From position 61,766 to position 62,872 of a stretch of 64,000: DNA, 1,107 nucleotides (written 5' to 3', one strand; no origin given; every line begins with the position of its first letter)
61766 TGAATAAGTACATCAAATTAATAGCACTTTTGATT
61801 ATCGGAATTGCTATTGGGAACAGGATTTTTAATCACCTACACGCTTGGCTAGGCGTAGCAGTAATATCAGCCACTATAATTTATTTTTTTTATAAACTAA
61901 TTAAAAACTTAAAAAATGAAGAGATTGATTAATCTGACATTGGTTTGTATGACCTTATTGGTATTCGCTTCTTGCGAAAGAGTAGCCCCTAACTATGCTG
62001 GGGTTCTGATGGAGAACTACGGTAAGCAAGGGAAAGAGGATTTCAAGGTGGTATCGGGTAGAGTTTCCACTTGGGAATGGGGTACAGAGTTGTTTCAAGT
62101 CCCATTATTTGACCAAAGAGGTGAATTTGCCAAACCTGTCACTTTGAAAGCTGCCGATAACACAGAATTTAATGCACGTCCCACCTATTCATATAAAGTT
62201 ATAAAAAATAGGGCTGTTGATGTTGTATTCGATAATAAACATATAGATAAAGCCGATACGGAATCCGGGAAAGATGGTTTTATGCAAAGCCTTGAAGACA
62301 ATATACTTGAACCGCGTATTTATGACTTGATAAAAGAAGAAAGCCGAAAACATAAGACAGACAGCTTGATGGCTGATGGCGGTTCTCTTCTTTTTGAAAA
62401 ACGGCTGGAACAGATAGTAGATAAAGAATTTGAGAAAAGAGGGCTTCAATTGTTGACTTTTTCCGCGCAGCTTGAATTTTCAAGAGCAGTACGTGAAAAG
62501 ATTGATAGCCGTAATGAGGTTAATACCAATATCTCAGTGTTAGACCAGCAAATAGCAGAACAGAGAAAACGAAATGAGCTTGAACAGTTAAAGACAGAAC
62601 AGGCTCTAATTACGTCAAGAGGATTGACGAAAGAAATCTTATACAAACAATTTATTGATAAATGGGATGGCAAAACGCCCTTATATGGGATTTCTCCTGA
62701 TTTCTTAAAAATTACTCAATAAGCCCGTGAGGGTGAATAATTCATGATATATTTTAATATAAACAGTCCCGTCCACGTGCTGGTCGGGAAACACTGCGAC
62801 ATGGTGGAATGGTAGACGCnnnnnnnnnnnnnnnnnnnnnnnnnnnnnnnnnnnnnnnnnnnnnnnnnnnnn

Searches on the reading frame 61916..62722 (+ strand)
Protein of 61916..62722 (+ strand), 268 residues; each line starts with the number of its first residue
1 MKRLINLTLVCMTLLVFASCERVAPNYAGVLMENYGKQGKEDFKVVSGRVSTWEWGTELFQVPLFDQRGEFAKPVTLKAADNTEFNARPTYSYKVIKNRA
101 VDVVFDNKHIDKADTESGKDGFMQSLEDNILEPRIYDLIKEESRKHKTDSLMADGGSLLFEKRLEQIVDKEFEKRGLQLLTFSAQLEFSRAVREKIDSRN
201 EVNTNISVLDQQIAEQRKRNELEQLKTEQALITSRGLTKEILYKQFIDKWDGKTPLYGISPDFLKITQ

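Call 69: list_cluster_members(proteins=[window:61916-62722:+, window:55049-56182:-, window:58339-58917:+, window:21714-22712:-, window:20366-20815:-])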
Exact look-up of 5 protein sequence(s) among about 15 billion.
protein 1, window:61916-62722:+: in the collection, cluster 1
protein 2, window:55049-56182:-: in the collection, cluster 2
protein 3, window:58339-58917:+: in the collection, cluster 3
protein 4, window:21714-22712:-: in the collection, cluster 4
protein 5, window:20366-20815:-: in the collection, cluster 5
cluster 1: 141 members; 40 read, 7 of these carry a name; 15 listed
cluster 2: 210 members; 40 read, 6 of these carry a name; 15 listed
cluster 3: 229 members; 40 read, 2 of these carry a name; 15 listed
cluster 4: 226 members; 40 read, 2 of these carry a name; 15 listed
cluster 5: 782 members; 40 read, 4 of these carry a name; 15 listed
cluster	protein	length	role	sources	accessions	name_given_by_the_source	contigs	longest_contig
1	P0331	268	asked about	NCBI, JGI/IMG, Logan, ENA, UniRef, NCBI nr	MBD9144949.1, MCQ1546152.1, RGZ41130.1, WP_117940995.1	hypothetical protein DW989_04505 [Bacteroides stercoris] | hypothetical protein | SPFH domain-containing protein n=1 Tax=Bacteroides clarus TaxID=626929 RepID=UPI000E5006F6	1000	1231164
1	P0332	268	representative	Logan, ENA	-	-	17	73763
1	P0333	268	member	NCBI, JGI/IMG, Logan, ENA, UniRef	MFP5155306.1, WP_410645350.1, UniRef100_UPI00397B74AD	hypothetical protein ACJEEN_15890 [Bacteroides clarus] | hypothetical protein n=1 Tax=Bacteroides clarus TaxID=626929 RepID=UPI00397B74AD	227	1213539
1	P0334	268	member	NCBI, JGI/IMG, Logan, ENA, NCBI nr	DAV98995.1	MAG TPA: High frequency of lysogenization C protein [Caudoviricetes sp.]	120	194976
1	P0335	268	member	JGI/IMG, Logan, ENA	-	hypothetical protein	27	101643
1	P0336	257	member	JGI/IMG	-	hypothetical protein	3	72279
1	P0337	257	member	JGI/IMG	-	hypothetical protein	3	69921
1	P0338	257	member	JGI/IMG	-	hypothetical protein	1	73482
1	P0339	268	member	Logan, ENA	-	-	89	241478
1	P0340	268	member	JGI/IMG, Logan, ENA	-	-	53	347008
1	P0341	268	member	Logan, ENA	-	-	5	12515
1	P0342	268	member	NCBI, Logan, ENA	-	-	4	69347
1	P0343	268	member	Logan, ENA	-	-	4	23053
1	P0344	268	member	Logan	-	-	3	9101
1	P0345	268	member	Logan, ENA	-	-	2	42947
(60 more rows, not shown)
